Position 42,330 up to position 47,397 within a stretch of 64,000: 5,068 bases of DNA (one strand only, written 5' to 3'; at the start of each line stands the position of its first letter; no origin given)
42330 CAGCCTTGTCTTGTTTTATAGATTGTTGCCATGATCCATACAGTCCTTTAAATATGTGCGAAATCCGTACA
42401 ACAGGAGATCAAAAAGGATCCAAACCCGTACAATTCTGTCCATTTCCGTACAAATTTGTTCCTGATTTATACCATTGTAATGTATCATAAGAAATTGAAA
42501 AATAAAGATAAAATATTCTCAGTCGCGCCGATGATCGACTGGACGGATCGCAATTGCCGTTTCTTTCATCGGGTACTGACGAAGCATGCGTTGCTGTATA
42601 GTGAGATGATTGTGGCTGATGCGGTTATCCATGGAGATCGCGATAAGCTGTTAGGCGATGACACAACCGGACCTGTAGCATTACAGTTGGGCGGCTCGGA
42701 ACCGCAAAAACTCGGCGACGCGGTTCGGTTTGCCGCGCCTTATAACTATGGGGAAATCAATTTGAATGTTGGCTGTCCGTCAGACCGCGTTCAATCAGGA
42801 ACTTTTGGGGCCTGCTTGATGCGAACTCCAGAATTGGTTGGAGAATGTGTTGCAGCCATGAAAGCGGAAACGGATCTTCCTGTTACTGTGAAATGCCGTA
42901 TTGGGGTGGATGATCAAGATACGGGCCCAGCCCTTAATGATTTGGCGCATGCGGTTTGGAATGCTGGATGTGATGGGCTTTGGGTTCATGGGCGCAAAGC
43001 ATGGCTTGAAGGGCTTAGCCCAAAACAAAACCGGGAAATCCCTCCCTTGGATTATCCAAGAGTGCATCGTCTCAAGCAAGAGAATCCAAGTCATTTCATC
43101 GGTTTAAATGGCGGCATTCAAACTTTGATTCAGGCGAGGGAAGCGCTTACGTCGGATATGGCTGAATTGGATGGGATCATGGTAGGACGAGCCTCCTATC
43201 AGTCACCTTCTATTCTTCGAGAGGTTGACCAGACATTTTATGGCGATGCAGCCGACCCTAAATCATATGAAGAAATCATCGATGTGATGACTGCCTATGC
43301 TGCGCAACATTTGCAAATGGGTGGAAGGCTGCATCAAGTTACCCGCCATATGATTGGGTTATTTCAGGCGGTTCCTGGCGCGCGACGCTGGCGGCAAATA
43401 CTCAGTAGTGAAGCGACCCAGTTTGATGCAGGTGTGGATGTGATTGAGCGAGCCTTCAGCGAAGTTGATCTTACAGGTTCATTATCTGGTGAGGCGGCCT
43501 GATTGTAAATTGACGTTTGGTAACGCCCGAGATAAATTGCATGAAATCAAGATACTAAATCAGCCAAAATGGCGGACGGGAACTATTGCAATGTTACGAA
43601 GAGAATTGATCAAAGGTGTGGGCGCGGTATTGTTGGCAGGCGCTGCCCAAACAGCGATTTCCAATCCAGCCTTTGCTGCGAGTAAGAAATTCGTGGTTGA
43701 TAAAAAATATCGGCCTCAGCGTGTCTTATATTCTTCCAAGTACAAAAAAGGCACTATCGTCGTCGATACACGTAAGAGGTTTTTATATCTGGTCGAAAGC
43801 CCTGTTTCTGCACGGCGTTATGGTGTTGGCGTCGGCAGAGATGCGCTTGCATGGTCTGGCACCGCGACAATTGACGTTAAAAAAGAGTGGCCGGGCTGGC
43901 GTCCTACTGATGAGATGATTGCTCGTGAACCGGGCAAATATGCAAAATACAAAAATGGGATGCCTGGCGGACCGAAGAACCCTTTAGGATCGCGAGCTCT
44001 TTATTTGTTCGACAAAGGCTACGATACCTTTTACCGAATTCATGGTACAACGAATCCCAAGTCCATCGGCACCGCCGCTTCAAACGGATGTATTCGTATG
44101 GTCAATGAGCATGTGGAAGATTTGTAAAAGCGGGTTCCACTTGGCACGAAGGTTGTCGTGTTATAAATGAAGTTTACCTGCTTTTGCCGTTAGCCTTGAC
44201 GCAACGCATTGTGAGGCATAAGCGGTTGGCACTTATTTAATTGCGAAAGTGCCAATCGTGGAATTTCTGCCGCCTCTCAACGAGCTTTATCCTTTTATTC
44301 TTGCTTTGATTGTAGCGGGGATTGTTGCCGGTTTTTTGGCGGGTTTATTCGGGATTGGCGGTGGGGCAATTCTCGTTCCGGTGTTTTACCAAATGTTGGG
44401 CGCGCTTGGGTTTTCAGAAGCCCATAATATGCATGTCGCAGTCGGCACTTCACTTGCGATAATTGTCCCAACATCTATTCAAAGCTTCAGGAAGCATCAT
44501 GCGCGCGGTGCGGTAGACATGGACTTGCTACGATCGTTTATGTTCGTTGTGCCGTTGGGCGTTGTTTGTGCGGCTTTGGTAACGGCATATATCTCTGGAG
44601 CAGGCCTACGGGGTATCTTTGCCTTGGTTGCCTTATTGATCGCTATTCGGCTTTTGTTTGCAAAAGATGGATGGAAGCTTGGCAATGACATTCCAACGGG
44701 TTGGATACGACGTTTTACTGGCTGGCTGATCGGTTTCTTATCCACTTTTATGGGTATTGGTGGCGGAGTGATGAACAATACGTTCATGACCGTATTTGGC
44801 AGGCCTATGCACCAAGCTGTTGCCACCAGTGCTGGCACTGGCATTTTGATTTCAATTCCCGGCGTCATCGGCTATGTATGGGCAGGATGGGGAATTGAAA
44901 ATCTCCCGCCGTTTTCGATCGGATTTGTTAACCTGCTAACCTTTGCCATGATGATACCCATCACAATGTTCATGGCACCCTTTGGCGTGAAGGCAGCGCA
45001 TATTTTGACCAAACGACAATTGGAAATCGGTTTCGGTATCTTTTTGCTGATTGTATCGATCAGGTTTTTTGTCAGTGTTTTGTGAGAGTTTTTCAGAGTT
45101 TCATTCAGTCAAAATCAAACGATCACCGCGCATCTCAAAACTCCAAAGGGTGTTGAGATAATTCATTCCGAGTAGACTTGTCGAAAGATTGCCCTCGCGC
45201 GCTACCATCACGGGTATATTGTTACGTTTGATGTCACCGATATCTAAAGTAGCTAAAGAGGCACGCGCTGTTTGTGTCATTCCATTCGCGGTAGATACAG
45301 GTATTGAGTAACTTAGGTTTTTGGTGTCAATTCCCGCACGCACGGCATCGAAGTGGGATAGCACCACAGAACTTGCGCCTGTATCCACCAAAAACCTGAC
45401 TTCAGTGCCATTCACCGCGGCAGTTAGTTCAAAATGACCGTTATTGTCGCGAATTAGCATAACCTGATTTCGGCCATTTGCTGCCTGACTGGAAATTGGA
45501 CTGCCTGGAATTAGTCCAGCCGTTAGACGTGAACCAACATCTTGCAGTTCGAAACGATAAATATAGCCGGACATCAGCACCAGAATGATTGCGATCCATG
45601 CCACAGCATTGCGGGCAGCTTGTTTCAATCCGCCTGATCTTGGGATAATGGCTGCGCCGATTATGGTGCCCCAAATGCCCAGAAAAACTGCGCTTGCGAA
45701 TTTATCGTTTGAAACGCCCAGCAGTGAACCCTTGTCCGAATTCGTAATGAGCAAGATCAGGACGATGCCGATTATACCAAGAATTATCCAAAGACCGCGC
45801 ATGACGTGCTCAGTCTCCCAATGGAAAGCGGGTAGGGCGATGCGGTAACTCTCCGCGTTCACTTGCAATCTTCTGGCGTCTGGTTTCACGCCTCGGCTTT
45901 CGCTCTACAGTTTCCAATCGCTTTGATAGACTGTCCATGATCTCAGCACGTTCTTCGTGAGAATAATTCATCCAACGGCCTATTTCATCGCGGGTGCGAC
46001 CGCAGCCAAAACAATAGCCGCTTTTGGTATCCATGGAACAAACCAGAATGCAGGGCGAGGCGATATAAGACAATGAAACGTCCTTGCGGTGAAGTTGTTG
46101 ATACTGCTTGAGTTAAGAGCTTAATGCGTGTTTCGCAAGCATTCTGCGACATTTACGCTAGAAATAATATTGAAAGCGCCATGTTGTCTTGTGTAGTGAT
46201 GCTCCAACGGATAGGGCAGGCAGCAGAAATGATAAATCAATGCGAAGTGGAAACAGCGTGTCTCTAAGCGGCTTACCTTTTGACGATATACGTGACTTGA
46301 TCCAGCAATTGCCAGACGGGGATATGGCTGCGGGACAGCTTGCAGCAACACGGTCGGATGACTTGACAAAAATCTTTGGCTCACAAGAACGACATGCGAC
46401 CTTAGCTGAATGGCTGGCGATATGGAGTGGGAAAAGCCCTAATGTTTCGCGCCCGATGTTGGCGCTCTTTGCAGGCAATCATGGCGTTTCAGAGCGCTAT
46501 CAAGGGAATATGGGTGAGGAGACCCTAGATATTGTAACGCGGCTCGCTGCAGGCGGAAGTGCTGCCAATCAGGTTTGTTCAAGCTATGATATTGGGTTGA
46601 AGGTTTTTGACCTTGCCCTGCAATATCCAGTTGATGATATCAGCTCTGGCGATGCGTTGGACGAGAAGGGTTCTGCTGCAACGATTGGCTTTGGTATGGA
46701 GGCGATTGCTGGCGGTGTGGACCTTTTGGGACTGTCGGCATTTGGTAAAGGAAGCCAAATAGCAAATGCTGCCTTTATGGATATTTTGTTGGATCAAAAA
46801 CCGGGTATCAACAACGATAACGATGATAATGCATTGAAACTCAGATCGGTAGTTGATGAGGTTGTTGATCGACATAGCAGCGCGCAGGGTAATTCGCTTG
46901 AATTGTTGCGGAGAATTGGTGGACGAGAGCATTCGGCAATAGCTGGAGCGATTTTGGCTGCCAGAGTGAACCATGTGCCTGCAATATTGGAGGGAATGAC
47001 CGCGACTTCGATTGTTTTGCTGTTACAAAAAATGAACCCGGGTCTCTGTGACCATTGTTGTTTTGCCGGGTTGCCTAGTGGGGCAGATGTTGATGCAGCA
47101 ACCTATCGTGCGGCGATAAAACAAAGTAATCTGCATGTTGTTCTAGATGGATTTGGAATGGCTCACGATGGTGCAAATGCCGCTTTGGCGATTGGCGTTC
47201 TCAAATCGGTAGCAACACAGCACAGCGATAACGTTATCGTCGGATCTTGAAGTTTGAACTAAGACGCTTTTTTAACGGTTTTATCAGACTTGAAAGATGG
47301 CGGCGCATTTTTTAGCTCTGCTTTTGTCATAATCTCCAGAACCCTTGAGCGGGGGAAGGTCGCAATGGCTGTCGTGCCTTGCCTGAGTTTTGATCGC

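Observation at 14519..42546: ~28-kb genomic island inserted in the 5' end of dusA, bounded by a perfect 27-bp direct repeat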

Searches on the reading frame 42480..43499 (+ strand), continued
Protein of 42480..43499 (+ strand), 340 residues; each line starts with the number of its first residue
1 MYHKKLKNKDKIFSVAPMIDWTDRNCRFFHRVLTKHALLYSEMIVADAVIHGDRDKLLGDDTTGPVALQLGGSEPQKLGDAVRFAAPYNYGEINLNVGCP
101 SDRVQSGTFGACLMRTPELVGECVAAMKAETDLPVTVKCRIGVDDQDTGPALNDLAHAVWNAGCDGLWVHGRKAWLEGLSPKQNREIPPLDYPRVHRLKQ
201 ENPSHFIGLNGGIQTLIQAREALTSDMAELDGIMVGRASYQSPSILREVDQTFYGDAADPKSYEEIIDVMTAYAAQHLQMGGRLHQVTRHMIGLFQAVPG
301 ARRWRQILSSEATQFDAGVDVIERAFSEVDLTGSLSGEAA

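Call 76: search_dna_similar(query=L014:8835-9881:-, collection=phages, mode=protein, max_rows=12)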
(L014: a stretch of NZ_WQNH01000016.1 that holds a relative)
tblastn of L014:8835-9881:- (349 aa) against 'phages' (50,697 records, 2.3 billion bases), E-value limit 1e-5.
Records with a match: 426; places in all: 430; records where one place covers at least 80% of the query: 174.
Best place of each record, by identity: <60% 426.
By first word of the organism name: Burkholderia 72; Salmonella 68; Ralstonia 50; Pseudomonas 46; Escherichia 36; Vibrio 34; Enterobacteria 19; Mannheimia 12; Bacteriophage 10; Klebsiella 7; and 31 more.
By host as written in the record: - 45; Ralstonia solanacearum 23; Pseudomonas aeruginosa 20; Burkholderia sp. 18; Escherichia coli 16; Burkholderia pseudomallei 16; Salmonella enterica 11; Salmonella sp. 10; and 167 more.
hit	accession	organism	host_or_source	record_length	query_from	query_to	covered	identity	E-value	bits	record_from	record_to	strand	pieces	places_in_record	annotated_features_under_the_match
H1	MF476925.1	Klebsiella phage YMC16/01/N133_KPN_BP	Klebsiella pneumoniae YMC16/01/N133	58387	1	341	98%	42.1%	3e-66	232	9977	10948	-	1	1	hypothetical protein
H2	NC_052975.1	Klebsiella phage YMC16/01/N133_KPN_BP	Klebsiella pneumoniae YMC16/01/N133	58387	1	341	98%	42.1%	3e-66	232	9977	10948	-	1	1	integrase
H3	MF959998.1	Marinobacter phage PS6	Marinobacter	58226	8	341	96%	42.1%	6e-64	225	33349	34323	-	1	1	shufflon-specific DNA recombinase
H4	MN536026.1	Pseudomonas phage vB_Pae-SS2019XI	Pseudomonas aeruginosa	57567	1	341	98%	39.6%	1e-58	209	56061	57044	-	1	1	integrase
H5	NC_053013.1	Pseudomonas phage vB_Pae-SS2019XI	Pseudomonas aeruginosa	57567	1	341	98%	39.6%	1e-58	209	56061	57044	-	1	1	site-specific integrase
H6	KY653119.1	Morganella phage IME1369_02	Morganella morganii IME1369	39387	14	342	94%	40.8%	3e-57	206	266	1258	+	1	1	site-specific recombinase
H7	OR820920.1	Bacillus phage vB_BpuM-ZY1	Bacillus pumilus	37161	1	341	98%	38.3%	6e-56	202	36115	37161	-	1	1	integrase family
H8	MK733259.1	Yersinia phage YeP1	Yersinia enterocolitica ...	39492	14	341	94%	39.3%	3e-60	214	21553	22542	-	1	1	integrase family protein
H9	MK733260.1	Yersinia phage YeP2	Yersinia enterocolitica ...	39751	14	341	94%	39.3%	3e-60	214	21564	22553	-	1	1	site-specific recombinase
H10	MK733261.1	Yersinia phage YeP3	Yersinia enterocolitica QH2012-y91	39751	14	341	94%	39.3%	3e-60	214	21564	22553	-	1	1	integrase family protein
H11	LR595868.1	Escherichia virus mEp460_4F5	-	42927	24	341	91%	40.5%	6e-61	216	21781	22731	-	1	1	Site-specific recombinase, phage integrase family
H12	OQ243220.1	Escherichia phage phiSTEC1575-Stx2k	Escherichia coli STEC1575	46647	24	341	91%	40.5%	6e-61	216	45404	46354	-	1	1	site-specific integrase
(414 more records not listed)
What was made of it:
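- Closest known: Temperate phages with DAI-type integrases, for example Escherichia virus mEp460_4F5. Same: It is 40% identical to the L014 integrase (call 76).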

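Call 77: search_dna_similar(query=L014:8835-9881:-, collection=plasmids, mode=protein, max_rows=12)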
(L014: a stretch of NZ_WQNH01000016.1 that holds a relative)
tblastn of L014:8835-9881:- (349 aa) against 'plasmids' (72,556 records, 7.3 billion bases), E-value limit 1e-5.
Records with a match: 2379; places in all: 2416; records where one place covers at least 80% of the query: 40.
Best place of each record, by identity: 60-80% 2; <60% 2377.
By first word of the organism name: Escherichia 1471; Salmonella 424; Shigella 117; Pseudomonas 93; Klebsiella 73; Enterobacter 46; Citrobacter 32; Pseudosulfitobacter 30; Acetobacter 9; Acinetobacter 8; and 45 more.
By predicted mobility (MOB-suite, as given by PLSDB): conjugative 2018; non-mobilizable 246; mobilizable 115.
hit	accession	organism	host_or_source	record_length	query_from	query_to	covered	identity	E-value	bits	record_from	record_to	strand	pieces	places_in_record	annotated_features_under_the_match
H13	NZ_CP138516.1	Variovorax paradoxus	Legume root,PacBio whole genome assembly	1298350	1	340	97%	57.7%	7e-123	396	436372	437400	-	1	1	none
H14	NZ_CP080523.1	Mesorhizobium sp. AR10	Astragalus sp.,Cell culture,root nodule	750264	1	349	100%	53.8%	2e-99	389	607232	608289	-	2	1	none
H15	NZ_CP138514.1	Variovorax paradoxus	Legume root,PacBio whole genome assembly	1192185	55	340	82%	60.5%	7e-102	335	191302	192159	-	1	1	none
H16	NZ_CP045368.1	Marinobacter sp. THAF39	pure culture,Surface of a polyethylene ...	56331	8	342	96%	41.2%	3e-61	219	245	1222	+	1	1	site-specific integrase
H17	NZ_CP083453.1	Comamonas odontotermitis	cell culture,cucumber rhizosphere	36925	10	344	96%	40.2%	9e-65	229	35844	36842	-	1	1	site-specific integrase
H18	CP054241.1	Escherichia coli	Homo sapiens,bone infection of foot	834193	24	341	91%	40.8%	9e-61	217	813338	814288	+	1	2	site-specific integrase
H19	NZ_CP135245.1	Escherichia coli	Food,other,Pig ear pet treat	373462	24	341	91%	40.5%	2e-60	216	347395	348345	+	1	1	site-specific integrase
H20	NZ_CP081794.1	Escherichia coli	-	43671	24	341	91%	40.5%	5e-60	215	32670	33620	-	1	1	site-specific integrase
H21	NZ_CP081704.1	Escherichia coli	-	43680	24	341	91%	40.5%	5e-60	215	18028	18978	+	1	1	site-specific integrase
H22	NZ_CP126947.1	Escherichia coli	Gallus gallus,Liver and spleen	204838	24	341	91%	40.2%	3e-60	216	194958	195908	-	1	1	site-specific integrase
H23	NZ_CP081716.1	Escherichia coli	-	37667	24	341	87%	41.9%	2e-51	229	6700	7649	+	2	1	none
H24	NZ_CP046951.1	Klebsiella pneumoniae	Homo sapiens,Pure culture one microbial ...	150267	14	348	96%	36.8%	5e-54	198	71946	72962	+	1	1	site-specific integrase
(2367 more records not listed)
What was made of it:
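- It also matches 2,379 plasmid records, mostly conjugative enterobacterial plasmids (calls 76, 77).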

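Call 78: get_annotated_region(hit=H11, flank=1200)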
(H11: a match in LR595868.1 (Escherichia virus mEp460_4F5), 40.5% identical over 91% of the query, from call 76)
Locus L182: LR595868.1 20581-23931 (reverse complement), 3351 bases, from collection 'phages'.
description: Escherichia virus mEp460_4F5 genome assembly, chromosome: 1.
organism: Escherichia virus mEp460_4F5 (NCBI taxid 2686058)
taxonomy: Viruses; Duplodnaviria; Heunggongvirae; Uroviricota; Caudoviricetes
host: -; source: -; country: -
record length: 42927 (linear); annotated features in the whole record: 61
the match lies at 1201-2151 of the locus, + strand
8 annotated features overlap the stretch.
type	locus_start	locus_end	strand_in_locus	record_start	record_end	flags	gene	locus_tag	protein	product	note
CDS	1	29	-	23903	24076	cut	-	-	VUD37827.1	hypothetical protein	-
CDS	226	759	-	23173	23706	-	-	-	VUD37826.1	FIG00640927: hypothetical protein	-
CDS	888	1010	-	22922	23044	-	-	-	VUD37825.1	hypothetical protein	-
CDS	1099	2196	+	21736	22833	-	-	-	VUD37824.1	Site-specific recombinase, phage integrase family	-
CDS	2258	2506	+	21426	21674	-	-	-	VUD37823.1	DNA-damage-inducible protein I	-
CDS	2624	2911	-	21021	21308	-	-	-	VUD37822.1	FIG00639861: hypothetical protein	-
CDS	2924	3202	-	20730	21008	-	-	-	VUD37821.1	FIG00639828: hypothetical protein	-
CDS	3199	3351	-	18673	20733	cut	-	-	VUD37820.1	Phage tail fiber protein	-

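Call 81: search_protein_families(library=pfam, proteins=[L180:11782-11967:-, L179:2927-3868:-])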
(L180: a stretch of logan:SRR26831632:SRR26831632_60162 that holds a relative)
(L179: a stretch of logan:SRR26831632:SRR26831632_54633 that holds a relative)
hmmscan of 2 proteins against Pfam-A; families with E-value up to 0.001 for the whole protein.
L180:11782-11967:- (62 aa): 0 families

L179:2927-3868:- (314 aa): 3 families
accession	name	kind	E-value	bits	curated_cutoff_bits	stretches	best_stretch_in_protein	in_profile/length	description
PF13417.12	GST_N_3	-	1.6e-12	48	22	1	11-84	2-74/75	Glutathione S-transferase, N-terminal domain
PF13409.12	GST_N_2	-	3.2e-08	34.5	25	1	16-78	2-68/70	Glutathione S-transferase, N-terminal domain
PF13410.11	GST_C_2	-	3.4e-06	27.5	24.9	1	152-214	6-66/69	Glutathione S-transferase, C-terminal domain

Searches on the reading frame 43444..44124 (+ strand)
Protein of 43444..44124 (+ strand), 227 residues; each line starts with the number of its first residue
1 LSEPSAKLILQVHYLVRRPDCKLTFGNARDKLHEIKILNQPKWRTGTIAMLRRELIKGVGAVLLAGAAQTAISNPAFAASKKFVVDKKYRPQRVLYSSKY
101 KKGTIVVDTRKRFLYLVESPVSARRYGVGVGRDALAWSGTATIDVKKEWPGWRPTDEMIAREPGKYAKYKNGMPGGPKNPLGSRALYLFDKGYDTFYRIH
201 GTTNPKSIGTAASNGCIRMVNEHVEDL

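Call 12: search_protein_families(library=pfam, proteins=[window:43444-44124:+])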
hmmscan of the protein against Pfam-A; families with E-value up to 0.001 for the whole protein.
window:43444-44124:+ (227 aa): 1 family
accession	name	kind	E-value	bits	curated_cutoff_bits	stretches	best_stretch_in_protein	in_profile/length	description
PF03734.19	YkuD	-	5.5e-18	66.4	23.4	1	104-227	3-134/146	L,D-transpeptidase catalytic domain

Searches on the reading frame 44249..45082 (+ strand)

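Call 12: search_protein_families(library=pfam, proteins=[window:44249-45082:+])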
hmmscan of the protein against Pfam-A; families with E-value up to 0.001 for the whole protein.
window:44249-45082:+ (278 aa): 1 family
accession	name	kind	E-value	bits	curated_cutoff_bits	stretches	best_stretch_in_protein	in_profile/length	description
PF01925.25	TauE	-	3.9e-43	148.3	32.6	1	20-272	1-236/237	Sulfite exporter TauE/SafE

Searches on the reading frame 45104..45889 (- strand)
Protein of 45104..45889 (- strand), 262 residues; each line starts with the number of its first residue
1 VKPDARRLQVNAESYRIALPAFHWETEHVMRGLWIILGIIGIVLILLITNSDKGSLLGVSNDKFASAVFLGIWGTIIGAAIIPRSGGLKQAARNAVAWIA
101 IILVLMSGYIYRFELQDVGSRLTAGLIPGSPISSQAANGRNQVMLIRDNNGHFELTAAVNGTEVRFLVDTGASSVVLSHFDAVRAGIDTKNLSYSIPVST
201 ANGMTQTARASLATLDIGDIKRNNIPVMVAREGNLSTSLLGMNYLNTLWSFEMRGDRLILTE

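Call 12: search_protein_families(library=pfam, proteins=[window:45104-45889:-])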
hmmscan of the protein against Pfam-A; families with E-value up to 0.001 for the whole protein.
window:45104-45889:- (262 aa): 2 families
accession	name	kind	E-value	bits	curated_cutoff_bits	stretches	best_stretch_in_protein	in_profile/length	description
PF13975.11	gag-asp_proteas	-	4.7e-25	88.5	28.2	1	156-246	2-91/92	gag-polyprotein putative aspartyl protease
PF13650.11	Asp_protease_2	-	6.2e-24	85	24.3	1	156-244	2-90/90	Aspartyl protease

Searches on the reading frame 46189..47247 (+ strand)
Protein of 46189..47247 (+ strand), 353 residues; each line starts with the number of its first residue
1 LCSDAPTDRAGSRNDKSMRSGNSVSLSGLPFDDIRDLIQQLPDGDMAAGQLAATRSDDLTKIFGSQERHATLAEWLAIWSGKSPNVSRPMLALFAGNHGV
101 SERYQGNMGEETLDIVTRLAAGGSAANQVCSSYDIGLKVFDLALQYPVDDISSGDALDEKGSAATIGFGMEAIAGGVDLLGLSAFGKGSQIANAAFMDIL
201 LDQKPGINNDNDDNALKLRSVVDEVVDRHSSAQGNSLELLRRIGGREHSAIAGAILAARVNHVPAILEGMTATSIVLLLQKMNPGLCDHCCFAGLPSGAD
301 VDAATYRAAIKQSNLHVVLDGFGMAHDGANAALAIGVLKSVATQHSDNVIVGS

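Call 12: search_protein_families(library=pfam, proteins=[window:46189-47247:+])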
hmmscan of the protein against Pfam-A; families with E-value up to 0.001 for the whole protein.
window:46189-47247:+ (353 aa): 1 family
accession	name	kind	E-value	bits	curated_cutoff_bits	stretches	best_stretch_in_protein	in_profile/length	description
PF02277.22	DBI_PRT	-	1.9e-34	119.8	22.6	1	45-344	5-317/329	Phosphoribosyltransferase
